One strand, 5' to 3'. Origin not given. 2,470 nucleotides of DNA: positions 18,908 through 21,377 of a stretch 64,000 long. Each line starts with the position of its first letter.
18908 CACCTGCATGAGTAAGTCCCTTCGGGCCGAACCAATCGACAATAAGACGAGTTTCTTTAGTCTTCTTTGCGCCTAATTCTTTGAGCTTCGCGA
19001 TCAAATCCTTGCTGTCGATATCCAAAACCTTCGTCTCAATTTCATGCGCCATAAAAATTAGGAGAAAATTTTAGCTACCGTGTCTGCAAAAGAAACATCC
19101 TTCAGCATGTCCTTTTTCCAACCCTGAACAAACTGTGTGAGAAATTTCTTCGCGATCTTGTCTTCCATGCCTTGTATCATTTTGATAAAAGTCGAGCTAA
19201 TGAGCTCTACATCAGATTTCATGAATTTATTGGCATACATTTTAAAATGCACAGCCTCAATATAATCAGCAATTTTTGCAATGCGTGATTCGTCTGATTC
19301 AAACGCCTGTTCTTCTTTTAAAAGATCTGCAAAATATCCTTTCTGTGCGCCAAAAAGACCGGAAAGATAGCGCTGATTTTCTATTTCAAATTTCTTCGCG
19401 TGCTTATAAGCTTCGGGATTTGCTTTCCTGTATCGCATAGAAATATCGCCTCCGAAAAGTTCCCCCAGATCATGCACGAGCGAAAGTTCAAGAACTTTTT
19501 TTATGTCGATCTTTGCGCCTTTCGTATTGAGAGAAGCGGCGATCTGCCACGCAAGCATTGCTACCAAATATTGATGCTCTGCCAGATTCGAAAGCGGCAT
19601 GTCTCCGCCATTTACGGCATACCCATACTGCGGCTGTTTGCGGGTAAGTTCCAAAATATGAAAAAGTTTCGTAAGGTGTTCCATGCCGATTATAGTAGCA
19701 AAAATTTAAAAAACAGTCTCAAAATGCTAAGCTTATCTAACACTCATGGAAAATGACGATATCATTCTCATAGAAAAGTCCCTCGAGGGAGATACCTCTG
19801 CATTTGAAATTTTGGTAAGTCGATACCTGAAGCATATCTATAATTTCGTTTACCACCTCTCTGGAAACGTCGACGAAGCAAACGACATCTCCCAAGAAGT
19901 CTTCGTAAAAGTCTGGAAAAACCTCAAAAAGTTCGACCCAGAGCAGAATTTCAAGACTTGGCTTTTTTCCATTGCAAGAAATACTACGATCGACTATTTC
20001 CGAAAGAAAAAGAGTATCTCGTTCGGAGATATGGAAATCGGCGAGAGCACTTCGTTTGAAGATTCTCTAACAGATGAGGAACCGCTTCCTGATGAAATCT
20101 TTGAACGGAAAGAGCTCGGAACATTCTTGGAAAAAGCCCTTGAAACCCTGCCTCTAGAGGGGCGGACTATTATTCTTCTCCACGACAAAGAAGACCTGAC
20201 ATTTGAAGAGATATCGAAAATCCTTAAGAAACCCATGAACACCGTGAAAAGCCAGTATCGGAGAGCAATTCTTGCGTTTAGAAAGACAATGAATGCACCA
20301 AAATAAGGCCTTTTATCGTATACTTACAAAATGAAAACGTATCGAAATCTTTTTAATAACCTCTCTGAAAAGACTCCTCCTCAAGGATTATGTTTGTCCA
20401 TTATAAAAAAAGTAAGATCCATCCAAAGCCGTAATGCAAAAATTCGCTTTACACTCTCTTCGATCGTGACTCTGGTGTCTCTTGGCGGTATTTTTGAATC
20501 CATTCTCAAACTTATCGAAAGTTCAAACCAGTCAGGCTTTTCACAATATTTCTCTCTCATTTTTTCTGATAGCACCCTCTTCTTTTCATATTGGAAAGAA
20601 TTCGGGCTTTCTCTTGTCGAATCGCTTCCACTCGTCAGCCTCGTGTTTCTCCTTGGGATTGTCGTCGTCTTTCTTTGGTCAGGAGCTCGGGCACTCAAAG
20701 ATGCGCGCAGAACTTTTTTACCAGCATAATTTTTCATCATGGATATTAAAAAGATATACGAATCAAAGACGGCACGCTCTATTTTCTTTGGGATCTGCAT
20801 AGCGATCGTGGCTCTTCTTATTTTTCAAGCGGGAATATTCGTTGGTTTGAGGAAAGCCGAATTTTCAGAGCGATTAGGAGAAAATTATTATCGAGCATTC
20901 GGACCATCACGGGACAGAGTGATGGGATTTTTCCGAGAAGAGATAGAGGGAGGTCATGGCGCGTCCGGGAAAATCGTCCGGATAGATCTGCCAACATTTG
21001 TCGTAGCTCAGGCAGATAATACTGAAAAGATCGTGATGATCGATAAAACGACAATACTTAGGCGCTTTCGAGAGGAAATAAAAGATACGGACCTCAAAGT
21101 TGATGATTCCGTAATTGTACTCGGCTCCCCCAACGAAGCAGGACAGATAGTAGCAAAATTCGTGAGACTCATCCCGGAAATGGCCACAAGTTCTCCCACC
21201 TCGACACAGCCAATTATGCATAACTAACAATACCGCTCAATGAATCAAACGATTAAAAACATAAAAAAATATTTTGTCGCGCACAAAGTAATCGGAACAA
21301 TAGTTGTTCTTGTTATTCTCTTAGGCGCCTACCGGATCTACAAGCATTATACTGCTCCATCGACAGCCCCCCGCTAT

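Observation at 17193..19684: Four consecutive phosphoanhydride hydrolases: Ppx/GppA - NUDIX - CYTH - HD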

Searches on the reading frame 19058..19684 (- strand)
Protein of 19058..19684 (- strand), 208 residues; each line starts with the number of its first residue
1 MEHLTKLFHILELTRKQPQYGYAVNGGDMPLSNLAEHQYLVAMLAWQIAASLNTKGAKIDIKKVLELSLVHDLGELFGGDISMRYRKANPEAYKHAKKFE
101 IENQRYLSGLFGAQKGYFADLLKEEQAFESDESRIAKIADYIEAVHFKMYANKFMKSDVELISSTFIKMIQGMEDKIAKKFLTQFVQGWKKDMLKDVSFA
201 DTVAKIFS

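Call 3: search_protein_families(library=pfam, proteins=[window:19058-19684:-], max_evalue=0.01)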
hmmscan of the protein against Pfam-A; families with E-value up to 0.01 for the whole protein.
window:19058-19684:- (208 aa): 3 families
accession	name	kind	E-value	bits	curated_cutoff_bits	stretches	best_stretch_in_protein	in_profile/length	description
PF13023.12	HD_3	-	1.7e-16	61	22.5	1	32-169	21-152/165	HD domain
PF12917.13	YfbR-like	-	2.7e-16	60.2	25.9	1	32-187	24-180/182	5'-deoxynucleotidase YfbR-like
PF01966.28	HD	-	3.2e-06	27.9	22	1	35-144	2-115/116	HD domain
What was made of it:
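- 19058..19684 (-): HD-domain phosphohydrolase, YfbR/HD_3 type (208 aa), first gene of the run. Pfam HD_3 1.7e-16 and YfbR-like 2.7e-16 (call 3).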

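Call 4: search_protein_families(library=ncbifam, proteins=[window:19058-19684:-], max_evalue=0.01)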
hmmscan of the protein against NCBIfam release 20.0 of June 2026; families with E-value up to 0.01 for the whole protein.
window:19058-19684:- (208 aa): 3 families
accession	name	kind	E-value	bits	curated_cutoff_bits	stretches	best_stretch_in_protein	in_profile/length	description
NF003009.0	PRK03826.1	equivalog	1.6e-12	47.5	122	1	32-193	28-190/197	5'-deoxynucleotidase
TIGR00295.1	TIGR00295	hypoth_equivalog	0.00012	21.9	172.35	1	33-80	13-60/164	TIGR00295 family protein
NF045665.1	NTPtran_DVU1551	equivalog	0.0071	15.4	315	0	32-73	216-257/359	DVU_1551 family NTP transferase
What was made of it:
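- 19058..19684 (-): NCBIfam 5'-deoxynucleotidase 47.5 bits, below the 122-bit cut-off (call 4).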

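Call 21: search_solved_structures(query=window:19058-19684:-, max_evalue=0.01, show_alignments=2)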
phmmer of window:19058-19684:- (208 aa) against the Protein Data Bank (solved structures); distinct sequences matched with E-value up to 0.01: 6.
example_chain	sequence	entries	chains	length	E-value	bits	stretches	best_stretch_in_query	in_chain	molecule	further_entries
1xx7_A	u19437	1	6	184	6e-10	42.4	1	15-102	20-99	oxetanocin-like protein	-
2cqz_A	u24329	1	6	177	1.8e-09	40.9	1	10-154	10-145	177aa long hypothetical protein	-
2paq_A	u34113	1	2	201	3.1e-07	33.6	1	31-144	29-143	5'-deoxynucleotidase YfbR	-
2par_A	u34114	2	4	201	2.2e-06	30.8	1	31-144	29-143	5'-deoxynucleotidase YfbR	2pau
5yox_A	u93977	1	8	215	0.00066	22.7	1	7-131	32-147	HD domain-containing protein YGL101W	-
3mzo_A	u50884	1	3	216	0.00072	22.6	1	33-147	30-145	Lin2634 protein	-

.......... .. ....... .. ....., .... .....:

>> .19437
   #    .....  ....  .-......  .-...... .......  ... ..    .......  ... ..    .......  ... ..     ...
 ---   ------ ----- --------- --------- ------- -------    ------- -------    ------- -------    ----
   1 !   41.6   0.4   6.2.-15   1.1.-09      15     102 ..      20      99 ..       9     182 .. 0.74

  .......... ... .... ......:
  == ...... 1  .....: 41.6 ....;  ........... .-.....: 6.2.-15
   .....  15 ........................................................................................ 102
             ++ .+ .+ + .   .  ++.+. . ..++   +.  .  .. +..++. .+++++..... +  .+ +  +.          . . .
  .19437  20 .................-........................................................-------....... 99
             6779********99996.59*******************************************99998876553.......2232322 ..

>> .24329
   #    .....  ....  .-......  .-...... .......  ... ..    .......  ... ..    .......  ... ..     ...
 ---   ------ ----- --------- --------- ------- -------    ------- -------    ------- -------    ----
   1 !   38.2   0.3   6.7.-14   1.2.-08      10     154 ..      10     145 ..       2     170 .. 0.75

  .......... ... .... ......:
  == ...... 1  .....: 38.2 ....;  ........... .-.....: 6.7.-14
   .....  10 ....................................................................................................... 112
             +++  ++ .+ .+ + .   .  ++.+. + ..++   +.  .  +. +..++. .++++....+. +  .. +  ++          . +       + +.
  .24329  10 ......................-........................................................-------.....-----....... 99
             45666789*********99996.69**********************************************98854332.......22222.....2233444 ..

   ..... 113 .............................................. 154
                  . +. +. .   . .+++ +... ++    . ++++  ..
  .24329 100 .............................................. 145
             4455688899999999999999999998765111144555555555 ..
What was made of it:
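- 19058..19684 (-): PDB neighbours are 1xx7, 2cqz and YfbR 2paq (call 21).
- Checked: The HD protein belongs to the YfbR/HD_3 5'-nucleotidase group (calls 3, 4, 21), which cleaves phosphomonoesters.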

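Call 81: search_protein_families(library=padloc, proteins=[window:19058-19684:-], max_evalue=0.01)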
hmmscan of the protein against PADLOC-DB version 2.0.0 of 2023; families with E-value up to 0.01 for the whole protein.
window:19058-19684:- (208 aa): 0 families

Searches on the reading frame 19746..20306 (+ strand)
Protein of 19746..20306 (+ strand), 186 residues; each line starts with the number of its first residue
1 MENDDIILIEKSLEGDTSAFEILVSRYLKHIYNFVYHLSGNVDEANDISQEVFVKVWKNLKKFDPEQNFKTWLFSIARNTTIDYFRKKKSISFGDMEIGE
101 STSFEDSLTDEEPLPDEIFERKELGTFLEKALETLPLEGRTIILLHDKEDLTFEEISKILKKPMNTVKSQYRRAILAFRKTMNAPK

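Call 3: search_protein_families(library=pfam, proteins=[window:19746-20306:+], max_evalue=0.01)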
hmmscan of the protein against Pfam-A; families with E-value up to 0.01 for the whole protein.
window:19746-20306:+ (186 aa): 4 families
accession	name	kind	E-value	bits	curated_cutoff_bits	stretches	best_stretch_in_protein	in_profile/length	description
PF04542.20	Sigma70_r2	-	4.4e-22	78.1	24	1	23-89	1-69/71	Sigma-70 region 2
PF08281.18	Sigma70_r4_2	-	4.6e-10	39.4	25.7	1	128-175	4-51/54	Sigma-70, region 4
PF04545.22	Sigma70_r4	-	1.2e-07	31.6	24.1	1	131-179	1-49/50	Sigma-70, region 4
PF12645.13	HTH_16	-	0.0005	20.6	22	1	8-64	3-65/65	Helix-turn-helix domain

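Call 4: search_protein_families(library=ncbifam, proteins=[window:19746-20306:+], max_evalue=0.01)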
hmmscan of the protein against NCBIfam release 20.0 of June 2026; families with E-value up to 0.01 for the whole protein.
window:19746-20306:+ (186 aa): 111 families (the best 25 are shown)
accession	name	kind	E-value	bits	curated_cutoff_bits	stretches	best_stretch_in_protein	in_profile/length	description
NF009166.1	PRK12513.1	equivalog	6.7e-44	149.9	206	1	3-184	7-188/193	RNA polymerase sigma factor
NF007223.0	PRK09641.1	equivalog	4.8e-39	134.1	209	1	8-183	8-185/187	RNA polymerase sigma factor SigW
TIGR02948.1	SigW_bacill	equivalog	7.8e-36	123.9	243.1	1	9-183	9-185/187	RNA polymerase sigma factor SigW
TIGR02937.1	sigma70-ECF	superfamily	9.2e-36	123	42.9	1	19-180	2-163/165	sigma-70 family RNA polymerase sigma factor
NF009171.0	PRK12518.1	equivalog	4.6e-33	114.7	208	1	5-182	14-184/191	RNA polymerase sigma factor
TIGR02939.1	RpoE_Sigma70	equivalog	3.8e-31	108.6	236.15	1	4-181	6-185/190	RNA polymerase sigma factor RpoE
TIGR02985.1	Sig70_bacteroi1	subfamily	6.5e-31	107.7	126.4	1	19-181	2-161/162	RNA polymerase sigma-70 factor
NF007229.0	PRK09647.1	equivalog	7.7e-30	103.9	265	1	18-183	44-203/220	RNA polymerase sigma factor SigE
NF008888.0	PRK11922.1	equivalog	1e-28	100.5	204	1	3-183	15-197/231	RNA polymerase sigma factor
NF007216.0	PRK09638.1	equivalog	1.2e-28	100.1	194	1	2-183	2-175/180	RNA polymerase sigma factor SigY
TIGR02952.1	Sig70_famx2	equivalog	2.1e-28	99.3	206.45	1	8-182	1-170/170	ECF subfamily RNA polymerase sigma factor, BldN family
NF007220.0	PRK09639.1-5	equivalog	1.3e-27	96.7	260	1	18-183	3-165/181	RNA polymerase sigma factor SigX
TIGR02950.1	SigM_subfam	subfamily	2e-27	96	147.95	1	21-180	3-156/159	RNA polymerase sigma factor, SigM family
TIGR02954.1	Sig70_famx3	hypoth_equivalog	2.5e-26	92.4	188.5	1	5-183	3-168/170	RNA polymerase sigma-70 factor, TIGR02954 family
NF058625.1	sigma_PG0214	equivalog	3.8e-26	91.8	130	1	18-182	4-161/170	GFO_1088 family ECF-type sigma factor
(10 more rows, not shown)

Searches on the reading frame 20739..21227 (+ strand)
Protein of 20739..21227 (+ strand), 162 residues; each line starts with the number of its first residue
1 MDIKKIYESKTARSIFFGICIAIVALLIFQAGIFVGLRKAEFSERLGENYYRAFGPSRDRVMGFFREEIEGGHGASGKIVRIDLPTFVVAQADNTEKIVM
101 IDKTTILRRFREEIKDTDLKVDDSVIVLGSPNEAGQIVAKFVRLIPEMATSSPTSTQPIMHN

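Call 3: search_protein_families(library=pfam, proteins=[window:20739-21227:+], max_evalue=0.01)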
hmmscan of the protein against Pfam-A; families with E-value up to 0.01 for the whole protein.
window:20739-21227:+ (162 aa): 1 family
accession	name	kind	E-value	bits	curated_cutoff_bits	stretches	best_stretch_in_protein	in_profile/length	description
PF18914.6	DUF5666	-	0.00024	21.7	27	1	77-142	2-59/60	Domain of unknown function (DUF5666)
